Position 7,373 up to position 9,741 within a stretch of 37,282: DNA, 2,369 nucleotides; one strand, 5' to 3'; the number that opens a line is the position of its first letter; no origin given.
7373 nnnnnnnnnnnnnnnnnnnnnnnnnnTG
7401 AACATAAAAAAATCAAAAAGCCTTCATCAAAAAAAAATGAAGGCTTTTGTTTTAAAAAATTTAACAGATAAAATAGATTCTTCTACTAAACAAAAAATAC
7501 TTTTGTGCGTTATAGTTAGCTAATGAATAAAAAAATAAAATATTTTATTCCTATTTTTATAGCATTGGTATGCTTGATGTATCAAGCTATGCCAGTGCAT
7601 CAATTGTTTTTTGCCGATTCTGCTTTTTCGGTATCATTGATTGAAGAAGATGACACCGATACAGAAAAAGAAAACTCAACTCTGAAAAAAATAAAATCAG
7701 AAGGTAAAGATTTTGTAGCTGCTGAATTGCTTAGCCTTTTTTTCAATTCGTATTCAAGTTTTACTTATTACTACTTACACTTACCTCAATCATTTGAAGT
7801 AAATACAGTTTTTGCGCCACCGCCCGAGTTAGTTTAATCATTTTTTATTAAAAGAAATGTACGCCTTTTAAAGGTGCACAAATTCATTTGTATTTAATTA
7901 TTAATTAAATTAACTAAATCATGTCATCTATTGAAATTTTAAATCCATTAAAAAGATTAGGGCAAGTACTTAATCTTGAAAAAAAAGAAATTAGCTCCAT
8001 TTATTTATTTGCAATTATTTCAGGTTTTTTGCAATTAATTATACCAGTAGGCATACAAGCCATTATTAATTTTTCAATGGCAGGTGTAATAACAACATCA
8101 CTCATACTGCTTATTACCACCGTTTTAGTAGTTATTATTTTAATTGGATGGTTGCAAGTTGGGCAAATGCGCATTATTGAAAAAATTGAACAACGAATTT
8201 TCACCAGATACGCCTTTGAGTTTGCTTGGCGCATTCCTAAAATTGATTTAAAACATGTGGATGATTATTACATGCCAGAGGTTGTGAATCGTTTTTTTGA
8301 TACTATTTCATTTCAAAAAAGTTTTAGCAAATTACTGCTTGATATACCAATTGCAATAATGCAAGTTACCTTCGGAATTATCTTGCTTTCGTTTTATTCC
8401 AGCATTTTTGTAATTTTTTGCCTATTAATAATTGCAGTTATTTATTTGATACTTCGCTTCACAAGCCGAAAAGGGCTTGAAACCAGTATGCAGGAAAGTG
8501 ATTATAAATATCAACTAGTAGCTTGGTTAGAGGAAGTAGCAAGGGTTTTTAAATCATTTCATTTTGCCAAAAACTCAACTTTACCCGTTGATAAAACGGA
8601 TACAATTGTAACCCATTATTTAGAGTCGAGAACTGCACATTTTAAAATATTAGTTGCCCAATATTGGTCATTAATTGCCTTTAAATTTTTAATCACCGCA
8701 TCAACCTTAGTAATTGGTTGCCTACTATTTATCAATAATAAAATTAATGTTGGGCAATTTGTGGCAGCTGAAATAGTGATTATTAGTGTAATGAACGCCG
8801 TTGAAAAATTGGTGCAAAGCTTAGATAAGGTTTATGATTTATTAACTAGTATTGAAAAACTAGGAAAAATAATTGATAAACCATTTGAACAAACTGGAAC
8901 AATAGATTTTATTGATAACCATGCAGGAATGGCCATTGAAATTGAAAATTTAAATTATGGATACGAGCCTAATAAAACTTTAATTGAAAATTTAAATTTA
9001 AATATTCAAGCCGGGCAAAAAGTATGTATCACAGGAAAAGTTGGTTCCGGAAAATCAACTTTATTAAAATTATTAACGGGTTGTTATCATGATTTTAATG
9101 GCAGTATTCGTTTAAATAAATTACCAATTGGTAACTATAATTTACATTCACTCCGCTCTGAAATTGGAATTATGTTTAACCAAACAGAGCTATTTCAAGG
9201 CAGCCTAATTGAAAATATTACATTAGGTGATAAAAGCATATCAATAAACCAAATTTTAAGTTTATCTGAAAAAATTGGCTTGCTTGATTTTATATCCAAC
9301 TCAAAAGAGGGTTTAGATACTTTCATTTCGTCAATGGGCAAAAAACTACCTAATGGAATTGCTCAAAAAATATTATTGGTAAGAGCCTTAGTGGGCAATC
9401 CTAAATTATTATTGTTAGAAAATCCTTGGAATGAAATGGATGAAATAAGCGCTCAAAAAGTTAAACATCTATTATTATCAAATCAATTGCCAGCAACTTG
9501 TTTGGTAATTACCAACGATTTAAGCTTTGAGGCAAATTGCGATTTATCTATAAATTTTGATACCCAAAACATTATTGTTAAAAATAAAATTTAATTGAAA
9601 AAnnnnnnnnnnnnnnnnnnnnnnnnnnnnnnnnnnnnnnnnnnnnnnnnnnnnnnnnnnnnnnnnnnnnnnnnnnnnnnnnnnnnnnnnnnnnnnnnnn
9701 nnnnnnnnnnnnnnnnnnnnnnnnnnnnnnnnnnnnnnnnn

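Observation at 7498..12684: Tripartite ABC-HlyD-TolC exporter bracketed by two paralogous 104-aa proteins of unrecognised family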

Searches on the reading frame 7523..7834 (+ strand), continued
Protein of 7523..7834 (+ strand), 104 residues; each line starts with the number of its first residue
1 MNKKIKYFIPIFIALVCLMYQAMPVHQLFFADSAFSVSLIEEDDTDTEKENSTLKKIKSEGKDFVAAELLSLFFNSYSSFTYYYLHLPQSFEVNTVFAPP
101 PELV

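Call 44: predict_structure(alignment_id=A2)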
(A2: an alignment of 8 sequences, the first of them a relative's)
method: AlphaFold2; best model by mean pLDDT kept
length: 104 residues; sequences in the alignment: 8
mean_pLDDT: 51.6   pTM: 0.24
mean pLDDT of the five models: 51.6, 50.4, 44.9, 44.7, 43.8
residues with pLDDT >= 90: 0; 70-90: 10; 50-70: 42; < 50: 52
segments of 3 or more residues with pLDDT < 50: 36-39, 41-80
pLDDT, mean of each block of 10 residues (from residue 1): 58 72 57 52 41 41 42 44 50 57 61
secondary structure, 60 per line:
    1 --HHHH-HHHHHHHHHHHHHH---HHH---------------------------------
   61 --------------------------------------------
elements in order: H3-6 H8-21

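Call 69: search_protein_families(library=pfam, alignment_id=A3, max_evalue=10)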
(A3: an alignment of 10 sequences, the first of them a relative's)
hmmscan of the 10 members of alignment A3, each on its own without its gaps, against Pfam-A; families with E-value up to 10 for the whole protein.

A. member 1, P0001 (104 aa): 0 families

B. families by the number of members that match (of 10 scanned): 5 families
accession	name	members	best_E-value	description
PF10669.14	Phage_Gp23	4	1.6e-05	Protein gp23 (Bacteriophage A118)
PF00895.25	ATP-synt_8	2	0.22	ATP synthase protein 8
PF08937.16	ThsB_TIR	1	0.049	Thoeris protein ThsB, TIR-like domain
PF04666.19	MGAT4_cons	1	0.092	MGAT4 conserved region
PF01212.27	Beta_elim_lyase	1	0.18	Beta-eliminating lyase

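Call 71: search_protein_families(library=pfam, proteins=[P0008, P0006, P0007, P0005, P0132, P0131], max_evalue=1)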
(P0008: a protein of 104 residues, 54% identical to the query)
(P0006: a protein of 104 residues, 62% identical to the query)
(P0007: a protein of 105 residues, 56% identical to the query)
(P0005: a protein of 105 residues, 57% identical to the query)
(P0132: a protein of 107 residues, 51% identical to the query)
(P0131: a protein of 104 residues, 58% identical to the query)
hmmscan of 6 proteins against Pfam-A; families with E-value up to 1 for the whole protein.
P0008 (104 aa): 1 family
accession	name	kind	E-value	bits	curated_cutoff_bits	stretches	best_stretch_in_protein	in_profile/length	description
PF10669.14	Phage_Gp23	-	1.6e-05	25.6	29.3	1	5-66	15-75/120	Protein gp23 (Bacteriophage A118)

P0006 (104 aa): 2 families
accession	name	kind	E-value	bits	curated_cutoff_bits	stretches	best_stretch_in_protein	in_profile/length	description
PF10669.14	Phage_Gp23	-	0.013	16.2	29.3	1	6-65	16-74/120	Protein gp23 (Bacteriophage A118)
PF01212.27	Beta_elim_lyase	-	0.18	11.5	27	1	41-93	22-74/288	Beta-eliminating lyase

P0007 (105 aa): 2 families
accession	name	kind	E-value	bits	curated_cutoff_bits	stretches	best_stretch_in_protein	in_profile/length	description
PF10669.14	Phage_Gp23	-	0.0015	19.3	29.3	1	6-69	16-77/120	Protein gp23 (Bacteriophage A118)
PF04666.19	MGAT4_cons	-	0.092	12.1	51.5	1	9-56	205-251/280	MGAT4 conserved region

P0005 (105 aa): 3 families
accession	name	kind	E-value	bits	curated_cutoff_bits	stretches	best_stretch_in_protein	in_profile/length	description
PF08937.16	ThsB_TIR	-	0.049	14.5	21.2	1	23-81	14-72/100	Thoeris protein ThsB, TIR-like domain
PF10669.14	Phage_Gp23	-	0.13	13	29.3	1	4-67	14-75/120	Protein gp23 (Bacteriophage A118)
PF00895.25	ATP-synt_8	-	0.22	12.4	23.4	0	8-38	13-43/55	ATP synthase protein 8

P0132 (107 aa): 0 families

P0131 (104 aa): 0 families

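Call 79: search_solved_structures(query=A3, max_evalue=1)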
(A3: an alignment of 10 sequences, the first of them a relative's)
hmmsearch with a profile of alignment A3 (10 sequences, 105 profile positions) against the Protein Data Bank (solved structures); distinct sequences matched with E-value up to 1: 1.
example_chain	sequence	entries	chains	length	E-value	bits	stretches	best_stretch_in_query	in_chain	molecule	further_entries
7moq_T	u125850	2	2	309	0.35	15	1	31-74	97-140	Outer dynein arm docking complex protein oda protein | Calmodulin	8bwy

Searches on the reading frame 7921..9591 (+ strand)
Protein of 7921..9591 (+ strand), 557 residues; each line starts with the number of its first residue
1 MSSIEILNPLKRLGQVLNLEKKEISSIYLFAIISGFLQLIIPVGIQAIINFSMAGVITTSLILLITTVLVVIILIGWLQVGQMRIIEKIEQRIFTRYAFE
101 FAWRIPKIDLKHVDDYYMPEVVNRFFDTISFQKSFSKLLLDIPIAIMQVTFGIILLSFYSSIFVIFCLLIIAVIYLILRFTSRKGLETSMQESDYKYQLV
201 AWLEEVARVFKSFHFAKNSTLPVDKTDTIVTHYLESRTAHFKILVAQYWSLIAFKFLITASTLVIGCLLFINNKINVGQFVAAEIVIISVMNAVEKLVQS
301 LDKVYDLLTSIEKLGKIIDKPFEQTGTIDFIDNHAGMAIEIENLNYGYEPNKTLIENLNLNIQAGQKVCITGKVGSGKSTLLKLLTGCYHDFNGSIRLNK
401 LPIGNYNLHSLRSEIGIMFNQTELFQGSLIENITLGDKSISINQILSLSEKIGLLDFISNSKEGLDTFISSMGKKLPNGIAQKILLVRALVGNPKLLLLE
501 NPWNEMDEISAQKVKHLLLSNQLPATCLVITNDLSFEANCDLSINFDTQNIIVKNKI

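Call 5: search_protein_families(library=pfam, proteins=[window:7921-9591:+], max_evalue=0.01)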
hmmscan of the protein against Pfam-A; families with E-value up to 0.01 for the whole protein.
window:7921-9591:+ (557 aa): 3 families
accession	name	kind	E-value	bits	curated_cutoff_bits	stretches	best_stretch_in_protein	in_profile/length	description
PF00005.33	ABC_tran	-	2.8e-21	77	25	1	356-503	2-136/137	ABC transporter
PF00664.28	ABC_membrane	-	8.5e-05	22.8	28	1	28-283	5-263/274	ABC transporter transmembrane region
PF13555.12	AAA_29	-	0.00069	19.8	27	1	362-394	19-56/61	P-loop containing region of AAA domain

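Call 8: search_protein_families(library=ncbifam, proteins=[window:7921-9591:+], max_evalue=0.01)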
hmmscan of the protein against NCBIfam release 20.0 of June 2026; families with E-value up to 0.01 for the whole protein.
window:7921-9591:+ (557 aa): 174 families (the best 25 are shown)
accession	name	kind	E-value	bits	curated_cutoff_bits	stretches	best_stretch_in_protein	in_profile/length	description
TIGR03375.1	type_I_sec_LssB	subfamily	1.8e-55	188.5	693.1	1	134-553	263-681/696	type I secretion system permease/ATPase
TIGR03796.1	NHLM_micro_ABC1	equivalog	1.7e-54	185.2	853.3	1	12-552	144-690/710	NHLP family bacteriocin export ABC transporter peptidase/permease/ATPase subunit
TIGR01846.1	type_I_sec_HlyB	subfamily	8.5e-46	156.5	725.55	1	20-552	137-670/694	type I secretion system permease/ATPase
NF008364.0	PRK11160.1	equivalog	6.2e-45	153.9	630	1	144-554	146-555/575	heme ABC transporter ATP-binding protein/permease CydC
NF045998.1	cleave_ABC_plasm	equivalog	1.1e-44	152.7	500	1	20-522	151-649/673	Mbov_0121 family peptidase domain-containing ABC transporter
TIGR01842.1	type_I_sec_PrtD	subfamily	1.5e-44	152.4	510.15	1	21-531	5-511/544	type I secretion system permease/ATPase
TIGR03797.1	NHLM_micro_ABC2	equivalog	4.1e-44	151.2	709.4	1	13-547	127-658/686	NHLP bacteriocin export ABC transporter permease/ATPase subunit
TIGR02203.1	MsbA_lipidA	equivalog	1.6e-42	145.8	602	1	40-552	32-547/572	lipid A export permease/ATP-binding protein MsbA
TIGR02868.1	CydC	equivalog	7.1e-41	140.4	329.05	1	146-533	141-529/530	thiol reductant ABC exporter subunit CydC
TIGR02204.1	MsbA_rel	hypoth_equivalog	5.4e-40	137.6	780.4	1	8-552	4-553/576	ABC transporter, permease/ATP-binding protein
NF045513.1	HepA_fam_ABC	equivalog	3e-39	134.9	725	1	60-552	99-587/610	heterocyst formation ABC transporter subunit HepA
NF010178.0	PRK13657.1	equivalog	1.5e-38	132.6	733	1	159-552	158-548/588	glucan ABC transporter ATP-binding protein/ permease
TIGR01193.1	bacteriocin_ABC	subfamily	9.9e-38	130.1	523.85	1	10-552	144-687/708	peptide cleavage/export ABC transporter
TIGR02857.1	CydD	equivalog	1.7e-37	129.6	435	1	309-543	292-526/529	thiol reductant ABC exporter subunit CydD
TIGR00958.1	3a01208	subfamily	4.2e-36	124.5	874.6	1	12-541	151-681/711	antigen peptide transporter 2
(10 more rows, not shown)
